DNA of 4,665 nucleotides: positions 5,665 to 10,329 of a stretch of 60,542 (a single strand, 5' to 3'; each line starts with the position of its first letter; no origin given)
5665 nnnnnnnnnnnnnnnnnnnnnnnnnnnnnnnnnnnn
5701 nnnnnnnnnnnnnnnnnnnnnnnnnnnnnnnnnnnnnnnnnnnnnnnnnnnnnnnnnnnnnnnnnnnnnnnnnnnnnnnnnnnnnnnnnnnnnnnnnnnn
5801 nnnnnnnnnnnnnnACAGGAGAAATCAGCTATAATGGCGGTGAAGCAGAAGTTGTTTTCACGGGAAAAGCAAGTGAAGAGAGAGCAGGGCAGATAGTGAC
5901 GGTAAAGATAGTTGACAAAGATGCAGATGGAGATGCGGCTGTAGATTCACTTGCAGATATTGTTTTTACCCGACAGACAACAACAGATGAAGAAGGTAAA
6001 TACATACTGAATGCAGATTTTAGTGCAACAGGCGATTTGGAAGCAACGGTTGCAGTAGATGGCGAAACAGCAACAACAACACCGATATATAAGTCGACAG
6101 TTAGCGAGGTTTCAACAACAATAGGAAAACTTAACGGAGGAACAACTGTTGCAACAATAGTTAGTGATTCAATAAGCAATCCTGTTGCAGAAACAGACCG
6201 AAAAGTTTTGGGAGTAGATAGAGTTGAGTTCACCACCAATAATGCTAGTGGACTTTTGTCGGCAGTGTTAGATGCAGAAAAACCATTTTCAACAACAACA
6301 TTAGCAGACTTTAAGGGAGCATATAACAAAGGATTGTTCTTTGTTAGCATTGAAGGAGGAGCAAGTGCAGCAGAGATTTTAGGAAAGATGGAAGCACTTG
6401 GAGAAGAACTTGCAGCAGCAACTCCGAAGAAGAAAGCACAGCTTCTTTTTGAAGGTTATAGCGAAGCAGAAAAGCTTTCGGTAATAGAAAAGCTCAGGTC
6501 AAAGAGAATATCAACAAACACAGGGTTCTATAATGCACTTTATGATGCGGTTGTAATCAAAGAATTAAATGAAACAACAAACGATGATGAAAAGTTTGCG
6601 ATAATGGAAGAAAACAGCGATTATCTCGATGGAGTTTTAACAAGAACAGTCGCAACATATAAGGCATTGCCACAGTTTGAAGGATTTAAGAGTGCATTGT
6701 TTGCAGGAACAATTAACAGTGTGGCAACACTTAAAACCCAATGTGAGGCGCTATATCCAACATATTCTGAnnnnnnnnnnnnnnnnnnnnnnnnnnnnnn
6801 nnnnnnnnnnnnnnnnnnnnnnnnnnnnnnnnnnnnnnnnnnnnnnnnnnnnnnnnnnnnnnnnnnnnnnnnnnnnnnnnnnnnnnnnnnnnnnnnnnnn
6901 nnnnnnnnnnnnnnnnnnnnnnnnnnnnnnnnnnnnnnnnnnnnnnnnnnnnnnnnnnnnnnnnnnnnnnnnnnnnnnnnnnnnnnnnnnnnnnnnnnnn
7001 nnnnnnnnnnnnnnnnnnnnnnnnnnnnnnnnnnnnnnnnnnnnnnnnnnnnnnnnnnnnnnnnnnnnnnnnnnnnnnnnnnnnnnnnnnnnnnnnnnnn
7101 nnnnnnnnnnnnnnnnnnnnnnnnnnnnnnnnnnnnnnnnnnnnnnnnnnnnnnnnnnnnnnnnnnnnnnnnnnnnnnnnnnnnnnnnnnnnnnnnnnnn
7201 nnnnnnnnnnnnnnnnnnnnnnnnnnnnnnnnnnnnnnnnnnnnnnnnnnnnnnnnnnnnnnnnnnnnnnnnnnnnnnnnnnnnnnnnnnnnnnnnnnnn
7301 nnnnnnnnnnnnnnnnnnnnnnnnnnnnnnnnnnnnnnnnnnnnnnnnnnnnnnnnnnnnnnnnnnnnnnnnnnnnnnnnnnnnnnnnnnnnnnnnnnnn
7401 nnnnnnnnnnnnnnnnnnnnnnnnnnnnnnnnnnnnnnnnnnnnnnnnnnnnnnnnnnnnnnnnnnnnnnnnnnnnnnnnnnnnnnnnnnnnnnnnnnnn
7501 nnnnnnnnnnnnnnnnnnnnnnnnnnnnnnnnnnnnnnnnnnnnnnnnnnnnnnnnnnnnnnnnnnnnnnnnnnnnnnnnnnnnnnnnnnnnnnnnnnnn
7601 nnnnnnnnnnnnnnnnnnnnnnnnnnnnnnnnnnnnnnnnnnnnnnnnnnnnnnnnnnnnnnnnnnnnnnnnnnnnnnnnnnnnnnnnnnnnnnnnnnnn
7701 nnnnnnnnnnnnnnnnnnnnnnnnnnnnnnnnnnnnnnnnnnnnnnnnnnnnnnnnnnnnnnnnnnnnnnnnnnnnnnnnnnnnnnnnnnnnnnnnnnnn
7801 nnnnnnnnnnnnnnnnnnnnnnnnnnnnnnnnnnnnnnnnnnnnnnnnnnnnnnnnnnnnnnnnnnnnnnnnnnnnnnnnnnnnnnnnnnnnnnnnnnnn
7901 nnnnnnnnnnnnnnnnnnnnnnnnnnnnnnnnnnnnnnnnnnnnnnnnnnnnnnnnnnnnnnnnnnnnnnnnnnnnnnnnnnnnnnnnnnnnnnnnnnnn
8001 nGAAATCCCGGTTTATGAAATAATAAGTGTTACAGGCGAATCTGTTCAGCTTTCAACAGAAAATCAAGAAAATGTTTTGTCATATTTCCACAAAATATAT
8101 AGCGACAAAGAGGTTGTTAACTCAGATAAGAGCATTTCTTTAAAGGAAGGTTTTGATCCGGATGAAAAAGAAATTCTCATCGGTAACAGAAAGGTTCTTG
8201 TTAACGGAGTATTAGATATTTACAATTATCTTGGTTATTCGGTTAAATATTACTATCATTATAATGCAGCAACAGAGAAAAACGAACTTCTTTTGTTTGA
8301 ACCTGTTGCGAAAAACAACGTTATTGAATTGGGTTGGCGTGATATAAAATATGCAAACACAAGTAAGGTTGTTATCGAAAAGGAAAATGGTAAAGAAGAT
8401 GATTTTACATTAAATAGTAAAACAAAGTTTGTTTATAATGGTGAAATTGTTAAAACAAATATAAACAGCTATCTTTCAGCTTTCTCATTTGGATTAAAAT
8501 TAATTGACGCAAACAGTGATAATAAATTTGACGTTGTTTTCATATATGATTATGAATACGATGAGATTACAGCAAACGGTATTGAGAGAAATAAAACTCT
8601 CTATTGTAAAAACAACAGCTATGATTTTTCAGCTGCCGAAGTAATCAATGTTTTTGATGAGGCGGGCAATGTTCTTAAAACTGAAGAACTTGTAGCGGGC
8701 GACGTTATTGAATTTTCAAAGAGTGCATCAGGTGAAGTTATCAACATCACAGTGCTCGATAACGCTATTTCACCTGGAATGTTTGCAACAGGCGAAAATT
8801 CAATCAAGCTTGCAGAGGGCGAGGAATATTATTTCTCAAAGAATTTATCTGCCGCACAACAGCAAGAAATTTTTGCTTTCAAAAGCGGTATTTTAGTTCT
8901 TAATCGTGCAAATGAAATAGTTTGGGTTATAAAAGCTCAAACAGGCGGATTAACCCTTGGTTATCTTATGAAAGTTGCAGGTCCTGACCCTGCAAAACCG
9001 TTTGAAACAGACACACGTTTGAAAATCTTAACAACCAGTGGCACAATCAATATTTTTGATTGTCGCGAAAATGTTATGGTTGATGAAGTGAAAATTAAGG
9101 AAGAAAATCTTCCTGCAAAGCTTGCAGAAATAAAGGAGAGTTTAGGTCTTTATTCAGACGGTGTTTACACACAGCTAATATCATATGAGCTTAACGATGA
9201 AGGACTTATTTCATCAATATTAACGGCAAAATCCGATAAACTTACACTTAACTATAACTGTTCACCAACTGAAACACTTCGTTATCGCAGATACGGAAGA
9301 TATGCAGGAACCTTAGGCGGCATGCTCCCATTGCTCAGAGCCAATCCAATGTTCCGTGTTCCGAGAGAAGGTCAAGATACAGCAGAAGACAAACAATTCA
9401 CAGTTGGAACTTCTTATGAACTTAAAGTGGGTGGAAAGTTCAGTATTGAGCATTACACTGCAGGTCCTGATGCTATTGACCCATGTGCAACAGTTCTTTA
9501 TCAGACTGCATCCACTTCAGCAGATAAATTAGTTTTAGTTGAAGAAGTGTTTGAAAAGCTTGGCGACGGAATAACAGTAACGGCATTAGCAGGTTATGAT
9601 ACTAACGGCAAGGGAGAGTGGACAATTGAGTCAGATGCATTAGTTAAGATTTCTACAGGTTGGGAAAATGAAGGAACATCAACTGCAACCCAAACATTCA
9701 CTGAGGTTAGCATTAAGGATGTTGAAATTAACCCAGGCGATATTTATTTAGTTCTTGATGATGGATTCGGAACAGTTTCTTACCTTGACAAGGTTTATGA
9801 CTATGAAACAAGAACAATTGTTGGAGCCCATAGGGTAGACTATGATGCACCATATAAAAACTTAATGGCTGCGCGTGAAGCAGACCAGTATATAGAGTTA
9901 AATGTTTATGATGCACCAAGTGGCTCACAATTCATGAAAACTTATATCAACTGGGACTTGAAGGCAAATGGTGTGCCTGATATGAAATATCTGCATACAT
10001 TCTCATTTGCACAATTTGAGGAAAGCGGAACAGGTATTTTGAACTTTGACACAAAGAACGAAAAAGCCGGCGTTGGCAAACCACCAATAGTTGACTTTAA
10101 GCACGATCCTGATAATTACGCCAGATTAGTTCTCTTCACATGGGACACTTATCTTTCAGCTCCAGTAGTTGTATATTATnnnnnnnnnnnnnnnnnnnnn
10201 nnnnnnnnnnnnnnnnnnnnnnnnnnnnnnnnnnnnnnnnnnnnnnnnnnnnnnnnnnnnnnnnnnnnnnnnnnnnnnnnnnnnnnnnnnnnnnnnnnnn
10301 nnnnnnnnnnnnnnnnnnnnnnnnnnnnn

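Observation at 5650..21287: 15.6-kb all-extracellular operon: two SLH anchor proteins, an orphan SBP lipoprotein, a lyase-like enzyme and a giant Ig/LamG protein, with no transporter, regulator or cytoplasmic pathway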

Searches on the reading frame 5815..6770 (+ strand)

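Call 65: search_protein_families(library=pfam, proteins=[window:5815-6770:+], max_evalue=1)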
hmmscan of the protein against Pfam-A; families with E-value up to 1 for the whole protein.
window:5815-6770:+ (318 aa): 1 family
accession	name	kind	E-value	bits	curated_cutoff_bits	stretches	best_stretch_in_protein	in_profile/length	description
PF22091.2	DUF6941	-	0.075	13.8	27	1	15-92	41-123/125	Family of unknown function (DUF6941)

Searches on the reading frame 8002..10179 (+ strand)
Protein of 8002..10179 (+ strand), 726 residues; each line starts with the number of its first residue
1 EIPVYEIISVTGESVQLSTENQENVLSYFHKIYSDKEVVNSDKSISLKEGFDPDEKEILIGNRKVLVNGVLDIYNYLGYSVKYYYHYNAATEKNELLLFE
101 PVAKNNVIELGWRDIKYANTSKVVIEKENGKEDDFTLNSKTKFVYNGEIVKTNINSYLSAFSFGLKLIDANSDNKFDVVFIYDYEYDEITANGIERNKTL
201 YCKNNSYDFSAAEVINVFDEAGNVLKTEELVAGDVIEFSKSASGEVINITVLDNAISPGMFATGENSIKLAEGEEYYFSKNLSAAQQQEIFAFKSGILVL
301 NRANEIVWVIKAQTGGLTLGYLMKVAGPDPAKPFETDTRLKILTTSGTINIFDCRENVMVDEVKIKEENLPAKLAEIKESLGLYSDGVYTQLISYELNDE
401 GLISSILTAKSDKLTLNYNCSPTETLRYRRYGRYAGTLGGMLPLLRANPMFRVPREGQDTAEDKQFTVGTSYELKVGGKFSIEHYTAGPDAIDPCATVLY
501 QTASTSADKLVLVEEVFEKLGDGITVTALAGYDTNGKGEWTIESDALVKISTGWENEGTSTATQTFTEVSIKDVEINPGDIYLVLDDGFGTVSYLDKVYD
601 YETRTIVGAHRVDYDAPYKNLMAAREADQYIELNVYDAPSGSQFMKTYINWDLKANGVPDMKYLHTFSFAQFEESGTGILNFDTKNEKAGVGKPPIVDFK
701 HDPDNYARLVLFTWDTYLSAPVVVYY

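Call 65: search_protein_families(library=pfam, proteins=[window:8002-10179:+], max_evalue=1)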
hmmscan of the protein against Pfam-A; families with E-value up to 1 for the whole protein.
window:8002-10179:+ (726 aa): 1 family
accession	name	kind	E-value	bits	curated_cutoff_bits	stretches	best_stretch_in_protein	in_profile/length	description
PF13861.12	FLgD_tudor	-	0.23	12.1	26.9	0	511-594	14-54/58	FlgD Tudor-like domain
